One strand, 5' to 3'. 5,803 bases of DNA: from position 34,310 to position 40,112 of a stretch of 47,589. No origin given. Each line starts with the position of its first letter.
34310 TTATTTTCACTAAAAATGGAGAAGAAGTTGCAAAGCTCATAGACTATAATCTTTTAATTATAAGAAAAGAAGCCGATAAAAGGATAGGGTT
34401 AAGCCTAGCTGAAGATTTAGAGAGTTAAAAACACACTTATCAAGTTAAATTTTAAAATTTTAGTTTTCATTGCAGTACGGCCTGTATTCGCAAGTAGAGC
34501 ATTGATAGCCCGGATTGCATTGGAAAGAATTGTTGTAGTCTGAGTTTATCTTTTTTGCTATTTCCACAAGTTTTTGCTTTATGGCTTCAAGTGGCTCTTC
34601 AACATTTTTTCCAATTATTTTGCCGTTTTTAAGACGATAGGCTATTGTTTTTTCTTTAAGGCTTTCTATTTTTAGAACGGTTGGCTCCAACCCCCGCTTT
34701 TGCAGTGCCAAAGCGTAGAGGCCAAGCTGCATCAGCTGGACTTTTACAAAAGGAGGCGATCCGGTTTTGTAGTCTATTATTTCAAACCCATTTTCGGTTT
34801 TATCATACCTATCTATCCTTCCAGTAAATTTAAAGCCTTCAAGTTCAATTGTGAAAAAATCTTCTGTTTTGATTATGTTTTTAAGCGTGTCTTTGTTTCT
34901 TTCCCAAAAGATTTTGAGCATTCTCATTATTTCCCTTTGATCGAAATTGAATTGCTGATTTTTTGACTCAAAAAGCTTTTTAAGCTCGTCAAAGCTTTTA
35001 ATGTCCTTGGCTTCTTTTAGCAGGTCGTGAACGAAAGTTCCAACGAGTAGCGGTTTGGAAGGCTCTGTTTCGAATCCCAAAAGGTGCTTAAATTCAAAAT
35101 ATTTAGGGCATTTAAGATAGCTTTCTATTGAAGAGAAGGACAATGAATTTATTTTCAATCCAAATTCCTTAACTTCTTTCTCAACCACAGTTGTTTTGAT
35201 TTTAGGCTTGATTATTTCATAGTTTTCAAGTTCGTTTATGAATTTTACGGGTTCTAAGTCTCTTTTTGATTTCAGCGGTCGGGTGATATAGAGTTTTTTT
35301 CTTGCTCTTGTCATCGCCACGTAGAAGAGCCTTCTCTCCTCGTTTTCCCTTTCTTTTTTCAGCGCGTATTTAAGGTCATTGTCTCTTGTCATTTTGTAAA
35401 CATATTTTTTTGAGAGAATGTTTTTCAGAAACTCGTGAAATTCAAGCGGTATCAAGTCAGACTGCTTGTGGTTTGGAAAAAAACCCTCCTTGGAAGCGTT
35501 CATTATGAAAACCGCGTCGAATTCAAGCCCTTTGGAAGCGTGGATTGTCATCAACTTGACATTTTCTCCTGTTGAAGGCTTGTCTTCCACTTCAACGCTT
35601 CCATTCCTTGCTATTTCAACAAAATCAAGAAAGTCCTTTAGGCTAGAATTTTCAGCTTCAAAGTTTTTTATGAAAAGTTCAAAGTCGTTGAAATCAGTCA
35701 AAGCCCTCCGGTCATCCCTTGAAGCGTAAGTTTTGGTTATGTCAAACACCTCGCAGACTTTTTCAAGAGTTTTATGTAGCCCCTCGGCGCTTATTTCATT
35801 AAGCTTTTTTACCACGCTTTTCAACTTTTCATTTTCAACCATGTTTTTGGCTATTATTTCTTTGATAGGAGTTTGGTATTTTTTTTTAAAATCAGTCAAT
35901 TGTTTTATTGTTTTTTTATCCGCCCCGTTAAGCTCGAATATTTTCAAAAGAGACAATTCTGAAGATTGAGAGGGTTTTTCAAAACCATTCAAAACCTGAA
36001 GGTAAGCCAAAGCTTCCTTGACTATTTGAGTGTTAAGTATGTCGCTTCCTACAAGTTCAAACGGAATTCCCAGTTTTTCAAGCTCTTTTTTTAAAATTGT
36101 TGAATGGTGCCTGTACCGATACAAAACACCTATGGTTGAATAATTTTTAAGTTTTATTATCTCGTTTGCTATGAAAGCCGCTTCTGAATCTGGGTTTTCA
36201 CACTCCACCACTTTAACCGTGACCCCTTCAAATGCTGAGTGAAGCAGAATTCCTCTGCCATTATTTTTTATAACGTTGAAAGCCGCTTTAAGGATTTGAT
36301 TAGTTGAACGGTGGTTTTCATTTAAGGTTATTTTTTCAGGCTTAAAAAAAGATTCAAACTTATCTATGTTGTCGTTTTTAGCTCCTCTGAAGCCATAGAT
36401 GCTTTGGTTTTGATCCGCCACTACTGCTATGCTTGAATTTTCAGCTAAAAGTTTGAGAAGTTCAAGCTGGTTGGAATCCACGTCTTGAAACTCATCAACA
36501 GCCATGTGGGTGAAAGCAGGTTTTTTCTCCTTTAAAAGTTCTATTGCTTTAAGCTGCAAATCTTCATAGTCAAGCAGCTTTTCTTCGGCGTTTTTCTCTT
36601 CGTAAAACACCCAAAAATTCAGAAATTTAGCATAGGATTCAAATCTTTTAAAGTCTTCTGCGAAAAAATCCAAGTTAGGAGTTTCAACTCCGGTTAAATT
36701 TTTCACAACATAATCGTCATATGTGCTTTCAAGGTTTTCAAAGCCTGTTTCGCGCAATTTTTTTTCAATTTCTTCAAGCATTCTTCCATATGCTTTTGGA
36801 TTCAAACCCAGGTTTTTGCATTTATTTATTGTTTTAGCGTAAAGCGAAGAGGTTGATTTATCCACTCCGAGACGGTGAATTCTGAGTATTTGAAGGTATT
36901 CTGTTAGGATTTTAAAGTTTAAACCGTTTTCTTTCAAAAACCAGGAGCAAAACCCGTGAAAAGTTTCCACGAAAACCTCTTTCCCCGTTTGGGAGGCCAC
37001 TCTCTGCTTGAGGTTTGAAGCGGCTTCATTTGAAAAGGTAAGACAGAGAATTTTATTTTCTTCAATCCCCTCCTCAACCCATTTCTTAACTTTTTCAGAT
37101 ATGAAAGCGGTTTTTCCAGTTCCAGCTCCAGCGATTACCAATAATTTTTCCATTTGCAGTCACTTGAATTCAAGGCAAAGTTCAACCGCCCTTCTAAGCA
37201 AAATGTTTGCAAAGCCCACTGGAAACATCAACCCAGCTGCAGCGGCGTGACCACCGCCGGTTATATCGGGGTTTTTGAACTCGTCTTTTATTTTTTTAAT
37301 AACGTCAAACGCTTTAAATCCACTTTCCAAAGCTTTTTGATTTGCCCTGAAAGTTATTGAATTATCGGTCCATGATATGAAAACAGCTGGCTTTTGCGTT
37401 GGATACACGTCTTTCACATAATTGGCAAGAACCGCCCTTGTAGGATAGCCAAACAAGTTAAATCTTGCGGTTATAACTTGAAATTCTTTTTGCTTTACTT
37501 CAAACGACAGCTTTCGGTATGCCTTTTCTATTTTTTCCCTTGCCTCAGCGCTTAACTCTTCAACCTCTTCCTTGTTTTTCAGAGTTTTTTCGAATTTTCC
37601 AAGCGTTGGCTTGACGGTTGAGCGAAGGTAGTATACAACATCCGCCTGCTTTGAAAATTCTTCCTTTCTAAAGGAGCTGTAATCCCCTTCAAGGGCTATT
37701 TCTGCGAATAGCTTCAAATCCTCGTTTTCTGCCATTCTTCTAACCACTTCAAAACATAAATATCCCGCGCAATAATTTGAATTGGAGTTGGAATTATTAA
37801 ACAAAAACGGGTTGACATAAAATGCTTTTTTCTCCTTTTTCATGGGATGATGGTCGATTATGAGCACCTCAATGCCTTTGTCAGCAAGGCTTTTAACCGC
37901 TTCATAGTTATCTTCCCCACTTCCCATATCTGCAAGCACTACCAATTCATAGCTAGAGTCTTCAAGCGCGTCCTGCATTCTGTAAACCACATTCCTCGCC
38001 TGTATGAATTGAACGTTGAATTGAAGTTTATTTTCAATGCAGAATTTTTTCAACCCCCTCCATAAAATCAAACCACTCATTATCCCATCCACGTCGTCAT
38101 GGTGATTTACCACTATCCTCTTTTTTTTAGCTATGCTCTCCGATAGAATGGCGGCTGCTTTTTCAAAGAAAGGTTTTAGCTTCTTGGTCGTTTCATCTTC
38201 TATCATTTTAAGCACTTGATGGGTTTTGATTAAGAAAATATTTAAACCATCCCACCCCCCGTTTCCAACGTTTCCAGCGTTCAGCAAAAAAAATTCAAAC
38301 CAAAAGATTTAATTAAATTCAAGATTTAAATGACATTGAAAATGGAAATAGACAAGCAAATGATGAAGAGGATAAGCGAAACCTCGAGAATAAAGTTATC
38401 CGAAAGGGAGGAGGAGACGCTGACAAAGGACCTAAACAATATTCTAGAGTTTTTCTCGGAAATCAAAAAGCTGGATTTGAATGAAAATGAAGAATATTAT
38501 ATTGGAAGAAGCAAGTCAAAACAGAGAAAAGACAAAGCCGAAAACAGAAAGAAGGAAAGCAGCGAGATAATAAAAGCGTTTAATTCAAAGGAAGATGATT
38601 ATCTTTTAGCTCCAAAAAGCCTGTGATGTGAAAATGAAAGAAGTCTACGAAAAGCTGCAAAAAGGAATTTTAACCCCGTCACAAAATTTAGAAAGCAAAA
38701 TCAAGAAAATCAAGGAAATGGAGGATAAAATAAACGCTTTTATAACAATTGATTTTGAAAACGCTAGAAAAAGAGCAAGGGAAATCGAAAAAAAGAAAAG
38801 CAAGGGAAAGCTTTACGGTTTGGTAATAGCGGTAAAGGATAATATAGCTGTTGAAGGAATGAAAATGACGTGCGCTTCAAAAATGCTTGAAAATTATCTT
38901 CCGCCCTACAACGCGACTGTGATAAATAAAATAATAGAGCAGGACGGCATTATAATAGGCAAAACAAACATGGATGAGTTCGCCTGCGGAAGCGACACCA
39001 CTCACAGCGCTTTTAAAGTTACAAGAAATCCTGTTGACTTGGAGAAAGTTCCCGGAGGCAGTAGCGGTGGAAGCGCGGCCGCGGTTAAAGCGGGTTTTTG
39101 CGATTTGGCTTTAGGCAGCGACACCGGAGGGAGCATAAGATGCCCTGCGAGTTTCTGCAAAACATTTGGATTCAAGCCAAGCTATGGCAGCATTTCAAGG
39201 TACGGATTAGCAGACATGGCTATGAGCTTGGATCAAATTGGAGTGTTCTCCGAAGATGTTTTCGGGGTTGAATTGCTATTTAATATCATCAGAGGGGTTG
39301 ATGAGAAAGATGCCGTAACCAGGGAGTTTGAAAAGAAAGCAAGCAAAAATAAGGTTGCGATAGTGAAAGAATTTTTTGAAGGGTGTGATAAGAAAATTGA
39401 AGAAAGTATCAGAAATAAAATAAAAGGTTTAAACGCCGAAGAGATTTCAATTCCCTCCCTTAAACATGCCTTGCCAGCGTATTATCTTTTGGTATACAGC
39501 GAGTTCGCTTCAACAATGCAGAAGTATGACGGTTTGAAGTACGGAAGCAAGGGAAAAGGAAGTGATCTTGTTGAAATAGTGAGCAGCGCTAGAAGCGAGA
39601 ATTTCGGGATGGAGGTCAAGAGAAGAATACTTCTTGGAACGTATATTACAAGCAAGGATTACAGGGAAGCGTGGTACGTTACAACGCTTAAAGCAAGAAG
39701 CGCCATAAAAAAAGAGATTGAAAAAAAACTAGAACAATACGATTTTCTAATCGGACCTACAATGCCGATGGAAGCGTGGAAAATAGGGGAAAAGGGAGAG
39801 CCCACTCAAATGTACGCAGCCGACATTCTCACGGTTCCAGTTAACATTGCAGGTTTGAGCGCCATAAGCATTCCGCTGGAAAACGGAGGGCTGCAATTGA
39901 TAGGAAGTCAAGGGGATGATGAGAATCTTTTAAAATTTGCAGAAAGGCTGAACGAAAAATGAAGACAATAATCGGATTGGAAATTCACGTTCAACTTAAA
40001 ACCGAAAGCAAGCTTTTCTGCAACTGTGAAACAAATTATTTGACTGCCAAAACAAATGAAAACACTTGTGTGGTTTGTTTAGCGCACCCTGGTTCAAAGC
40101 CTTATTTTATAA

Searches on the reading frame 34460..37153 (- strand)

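Call 10: search_protein_families(library=pfam, proteins=[window:34460-37153:-])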
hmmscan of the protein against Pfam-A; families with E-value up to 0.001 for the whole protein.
window:34460-37153:- (897 aa): 9 families
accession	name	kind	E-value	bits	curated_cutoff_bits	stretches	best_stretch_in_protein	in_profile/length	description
PF00580.27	UvrD-helicase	-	5.2e-48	164.5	23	1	3-270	15-270/271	UvrD/REP helicase N-terminal domain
PF13361.12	UvrD_C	-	1.6e-44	153.2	25.6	1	275-624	1-346/350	UvrD-like helicase C-terminal domain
PF12705.13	PDDEXK_1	-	1.7e-29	104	22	1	670-895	1-247/247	PD-(D/E)XK nuclease superfamily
PF13245.12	AAA_19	-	4.2e-20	72.7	25.1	1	4-256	14-134/134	AAA domain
PF13538.12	UvrD_C_2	-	2.9e-12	46.7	27.4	1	603-623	31-51/52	UvrD-like helicase C-terminal domain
PF01443.25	Viral_helicase1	-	1.4e-07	32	21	0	603-623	206-226/228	Viral superfamily 1 RNA helicase core domain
PF01930.23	Cas_Cas4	-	7.4e-07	29.8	22.7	1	770-894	50-158/160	Domain of unknown function DUF83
PF13604.12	AAA_30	-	3.1e-06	27.5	27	0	5-55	22-69/191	AAA domain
PF12684.13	DUF3799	-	1.3e-05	25.5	26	1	672-797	1-128/233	PDDEXK-like domain of unknown function (DUF3799)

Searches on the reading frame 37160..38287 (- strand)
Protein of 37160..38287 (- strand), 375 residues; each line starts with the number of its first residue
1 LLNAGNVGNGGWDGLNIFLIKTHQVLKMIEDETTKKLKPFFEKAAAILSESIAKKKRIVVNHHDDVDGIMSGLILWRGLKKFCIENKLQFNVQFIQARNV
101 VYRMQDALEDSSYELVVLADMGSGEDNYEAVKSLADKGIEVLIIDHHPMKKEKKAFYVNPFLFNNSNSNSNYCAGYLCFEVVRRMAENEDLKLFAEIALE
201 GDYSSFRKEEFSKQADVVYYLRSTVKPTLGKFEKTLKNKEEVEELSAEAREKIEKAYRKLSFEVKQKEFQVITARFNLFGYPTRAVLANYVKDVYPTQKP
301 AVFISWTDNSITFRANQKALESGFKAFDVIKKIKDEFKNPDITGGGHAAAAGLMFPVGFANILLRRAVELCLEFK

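Call 57: search_protein_families(library=pfam, proteins=[window:37160-38287:-], max_evalue=0.0001)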
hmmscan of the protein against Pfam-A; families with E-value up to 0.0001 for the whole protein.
window:37160-38287:- (375 aa): 2 families
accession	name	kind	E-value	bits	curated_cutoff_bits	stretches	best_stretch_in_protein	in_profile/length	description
PF01368.27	DHH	-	2.3e-13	51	28.1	1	58-192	2-112/125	DHH family, N-terminal domain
PF02272.25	DHHA1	-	4.2e-05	24.4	25.9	0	286-356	17-84/102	DHHA1 domain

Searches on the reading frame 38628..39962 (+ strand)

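Call 10: search_protein_families(library=pfam, proteins=[window:38628-39962:+])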
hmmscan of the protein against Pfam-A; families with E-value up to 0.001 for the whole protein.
window:38628-39962:+ (444 aa): 1 family
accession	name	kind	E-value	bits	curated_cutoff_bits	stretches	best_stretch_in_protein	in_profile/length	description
PF01425.27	Amidase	-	1.3e-122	410.5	27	1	21-435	3-445/445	Amidase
